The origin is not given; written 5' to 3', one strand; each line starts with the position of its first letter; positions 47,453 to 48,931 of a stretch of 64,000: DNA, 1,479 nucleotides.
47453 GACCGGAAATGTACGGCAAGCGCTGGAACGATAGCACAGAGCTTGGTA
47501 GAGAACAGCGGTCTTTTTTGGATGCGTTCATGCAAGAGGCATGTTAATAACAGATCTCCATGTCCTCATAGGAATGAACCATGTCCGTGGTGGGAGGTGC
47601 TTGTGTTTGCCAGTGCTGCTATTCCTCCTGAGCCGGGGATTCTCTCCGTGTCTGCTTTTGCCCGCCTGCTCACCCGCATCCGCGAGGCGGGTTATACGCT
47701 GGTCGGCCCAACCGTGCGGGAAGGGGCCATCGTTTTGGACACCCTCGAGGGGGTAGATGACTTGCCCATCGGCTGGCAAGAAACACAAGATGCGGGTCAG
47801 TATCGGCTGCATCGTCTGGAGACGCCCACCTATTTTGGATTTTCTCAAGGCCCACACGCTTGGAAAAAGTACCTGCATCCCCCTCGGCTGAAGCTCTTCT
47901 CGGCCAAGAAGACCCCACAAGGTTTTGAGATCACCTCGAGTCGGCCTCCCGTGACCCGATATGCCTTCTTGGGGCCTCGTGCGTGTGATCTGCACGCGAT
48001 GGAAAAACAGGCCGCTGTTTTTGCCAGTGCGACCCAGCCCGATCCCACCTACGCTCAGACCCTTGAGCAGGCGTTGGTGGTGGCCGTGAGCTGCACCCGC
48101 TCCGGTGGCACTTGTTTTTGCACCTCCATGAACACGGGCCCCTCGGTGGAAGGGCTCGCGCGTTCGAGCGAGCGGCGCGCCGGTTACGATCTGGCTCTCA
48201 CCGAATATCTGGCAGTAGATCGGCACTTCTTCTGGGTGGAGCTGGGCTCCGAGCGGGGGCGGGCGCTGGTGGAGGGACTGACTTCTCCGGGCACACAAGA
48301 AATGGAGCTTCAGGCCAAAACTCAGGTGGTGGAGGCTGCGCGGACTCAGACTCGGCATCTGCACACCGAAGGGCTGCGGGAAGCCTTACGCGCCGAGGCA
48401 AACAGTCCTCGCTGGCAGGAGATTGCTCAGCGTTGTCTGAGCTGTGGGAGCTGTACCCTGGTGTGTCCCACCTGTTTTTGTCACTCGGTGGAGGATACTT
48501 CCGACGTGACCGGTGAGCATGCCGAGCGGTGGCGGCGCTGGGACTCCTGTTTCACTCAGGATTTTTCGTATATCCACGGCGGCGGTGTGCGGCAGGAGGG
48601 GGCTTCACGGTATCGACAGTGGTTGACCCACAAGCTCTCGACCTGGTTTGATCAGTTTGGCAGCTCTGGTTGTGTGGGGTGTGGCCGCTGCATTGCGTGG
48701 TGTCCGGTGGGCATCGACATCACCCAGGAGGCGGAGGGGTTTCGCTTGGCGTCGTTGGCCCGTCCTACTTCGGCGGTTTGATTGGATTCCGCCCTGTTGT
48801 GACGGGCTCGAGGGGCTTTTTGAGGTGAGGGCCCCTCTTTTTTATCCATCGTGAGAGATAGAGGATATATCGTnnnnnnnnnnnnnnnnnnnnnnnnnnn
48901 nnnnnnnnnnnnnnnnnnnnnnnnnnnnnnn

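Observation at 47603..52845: A group 3b NADP-type [NiFe]-hydrogenase operon contains a stand-alone non-canonical cNMP-binding-domain gene between the beta and gamma subunit genes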

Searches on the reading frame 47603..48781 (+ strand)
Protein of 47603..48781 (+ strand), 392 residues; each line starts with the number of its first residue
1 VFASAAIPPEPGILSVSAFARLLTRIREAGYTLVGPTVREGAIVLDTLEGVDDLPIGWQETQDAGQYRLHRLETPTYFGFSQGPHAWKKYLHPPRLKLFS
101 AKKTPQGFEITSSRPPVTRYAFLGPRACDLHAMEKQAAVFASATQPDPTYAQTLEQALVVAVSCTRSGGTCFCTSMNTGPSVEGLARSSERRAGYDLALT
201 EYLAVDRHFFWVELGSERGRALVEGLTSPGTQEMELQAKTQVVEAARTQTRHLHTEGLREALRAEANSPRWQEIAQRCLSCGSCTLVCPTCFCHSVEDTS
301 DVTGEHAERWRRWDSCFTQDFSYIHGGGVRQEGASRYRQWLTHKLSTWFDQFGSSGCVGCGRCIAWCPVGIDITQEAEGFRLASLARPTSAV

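Call 3: search_protein_families(library=pfam, proteins=[window:47603-48781:+], max_evalue=0.01)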
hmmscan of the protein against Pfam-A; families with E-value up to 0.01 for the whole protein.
window:47603-48781:+ (392 aa): 14 families
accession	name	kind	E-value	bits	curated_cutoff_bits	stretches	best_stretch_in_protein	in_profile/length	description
PF17179.9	Fer4_22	-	3.4e-35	121.2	27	1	277-371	1-95/95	4Fe-4S dicluster domain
PF13183.11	Fer4_8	-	1.9e-08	35.1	27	2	275-371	2-68/68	4Fe-4S dicluster domain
PF12838.12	Fer4_7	-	2.1e-08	35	27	2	351-371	32-52/52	4Fe-4S dicluster domain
PF13237.11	Fer4_10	-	8.2e-08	32.5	25.5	1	355-370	7-25/53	4Fe-4S dicluster domain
PF13746.11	Fer4_18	-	3.8e-07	30.7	27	1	348-375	52-79/114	4Fe-4S dicluster domain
PF25160.1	LdpA_Fe-S-bd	-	7.1e-07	29.3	27.6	1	355-371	26-42/49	LdpA Fe-S cluster-binding domain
PF13534.11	Fer4_17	-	7.6e-07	30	22.2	1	260-290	27-58/61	4Fe-4S dicluster domain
PF12797.12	Fer4_2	-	8e-07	29.1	24.5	2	275-290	7-22/22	4Fe-4S binding domain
PF13187.11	Fer4_9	-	1.1e-05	25.8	27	1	277-370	1-50/52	4Fe-4S dicluster domain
PF14697.11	Fer4_21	-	1.9e-05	25.1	35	0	355-369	39-53/59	4Fe-4S dicluster domain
PF13484.11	Fer4_16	-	0.00013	23.1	30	0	274-289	49-64/66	4Fe-4S double cluster binding domain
PF00037.32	Fer4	-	0.00066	19.8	21.1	0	277-290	7-20/24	4Fe-4S binding domain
PF12800.12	Fer4_4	-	0.0044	17.7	24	0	355-370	2-17/17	4Fe-4S binding domain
PF12798.12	Fer4_3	-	0.0076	17.5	27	1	357-371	1-15/15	4Fe-4S binding domain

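Call 4: search_protein_families(library=ncbifam, proteins=[window:47603-48781:+], max_evalue=0.01)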
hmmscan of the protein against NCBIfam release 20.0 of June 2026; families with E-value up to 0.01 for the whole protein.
window:47603-48781:+ (392 aa): 28 families (the best 25 are shown)
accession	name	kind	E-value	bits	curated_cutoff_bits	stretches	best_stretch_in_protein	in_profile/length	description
NF040829.1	sulfhyd_ShyB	equivalog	3.2e-36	125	690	1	88-375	57-324/334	NAD(P)-dependent hydrogenase/sulfhydrogenase 2 subunit beta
TIGR02910.1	sulfite_red_A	equivalog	6.8e-34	117.6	323.15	1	125-372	95-318/334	anaerobic sulfite reductase subunit AsrA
NF040833.1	sulfhyd_HydB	equivalog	7.9e-34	117.1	750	1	87-375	57-330/367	NADPH-dependent hydrogenase/sulfhydrogenase 1 subunit beta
NF040763.1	FeFe_hydrog_A6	exception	3.7e-06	25.6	765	0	351-371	184-204/571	NADH-dependent [FeFe] hydrogenase, group A6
TIGR02512.1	FeFe_hydrog_A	subfamily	1.1e-05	24.5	405.95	0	273-304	46-78/375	[FeFe] hydrogenase, group A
TIGR01971.1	NuoI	subfamily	1.9e-05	24.2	113.05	0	343-375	33-63/121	NADH-quinone oxidoreductase, chain I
TIGR02745.1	ccoG_rdxA_fixG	equivalog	1.9e-05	23.8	316.7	1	354-374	230-250/435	cytochrome c oxidase accessory protein CcoG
NF038196.1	ferrodoxin_EFR1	subfamily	2.4e-05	24.5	75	0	236-290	144-198/242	EFR1 family ferrodoxin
NF040864.1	HgcB_ferredoxin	equivalog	5.3e-05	23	99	0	354-372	13-31/93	mercury methylation ferredoxin HgcB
NF007205.0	PRK09626.1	equivalog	6.7e-05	22.9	93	0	262-308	4-49/105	2-oxoglutarate-acceptor oxidoreductase subunit OorD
NF006076.0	PRK08222.1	equivalog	0.00012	21.9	270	1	264-291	61-88/181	hydrogenase 4 subunit H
NF058577.1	FdxA_fam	equivalog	0.00031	20.9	65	0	356-370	8-22/52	4Fe-4S ferredoxin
TIGR04395.1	cutC_activ_rSAM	equivalog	0.00033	20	360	0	352-378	51-77/309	choline TMA-lyase-activating enzyme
NF004537.0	PRK05888.1-3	equivalog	0.00047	19.7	163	0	356-369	114-127/204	NADH-quinone oxidoreductase subunit NuoI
NF045670.1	quin_L_LdhH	equivalog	0.00052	18.4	800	0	239-290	268-318/706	L-lactate dehydrogenase (quinone) large subunit LdhH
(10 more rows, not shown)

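Call 55: search_solved_structures(query=window:47603-48778:+, max_evalue=0.001, show_alignments=1)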
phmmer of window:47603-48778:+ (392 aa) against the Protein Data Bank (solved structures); distinct sequences matched with E-value up to 0.001: 3.
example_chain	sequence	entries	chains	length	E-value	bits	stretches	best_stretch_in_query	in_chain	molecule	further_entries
9nez_B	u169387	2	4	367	7.6e-30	107.2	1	87-373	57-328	Sulfhydrogenase 1 subunit beta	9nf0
8rvu_E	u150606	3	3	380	5.4e-09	38.5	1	196-305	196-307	Formate dehydrogenase, beta subunit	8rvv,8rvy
9t1s_M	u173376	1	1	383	3.8e-05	25.9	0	209-302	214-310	formate dehydrogenase (coenzyme F420)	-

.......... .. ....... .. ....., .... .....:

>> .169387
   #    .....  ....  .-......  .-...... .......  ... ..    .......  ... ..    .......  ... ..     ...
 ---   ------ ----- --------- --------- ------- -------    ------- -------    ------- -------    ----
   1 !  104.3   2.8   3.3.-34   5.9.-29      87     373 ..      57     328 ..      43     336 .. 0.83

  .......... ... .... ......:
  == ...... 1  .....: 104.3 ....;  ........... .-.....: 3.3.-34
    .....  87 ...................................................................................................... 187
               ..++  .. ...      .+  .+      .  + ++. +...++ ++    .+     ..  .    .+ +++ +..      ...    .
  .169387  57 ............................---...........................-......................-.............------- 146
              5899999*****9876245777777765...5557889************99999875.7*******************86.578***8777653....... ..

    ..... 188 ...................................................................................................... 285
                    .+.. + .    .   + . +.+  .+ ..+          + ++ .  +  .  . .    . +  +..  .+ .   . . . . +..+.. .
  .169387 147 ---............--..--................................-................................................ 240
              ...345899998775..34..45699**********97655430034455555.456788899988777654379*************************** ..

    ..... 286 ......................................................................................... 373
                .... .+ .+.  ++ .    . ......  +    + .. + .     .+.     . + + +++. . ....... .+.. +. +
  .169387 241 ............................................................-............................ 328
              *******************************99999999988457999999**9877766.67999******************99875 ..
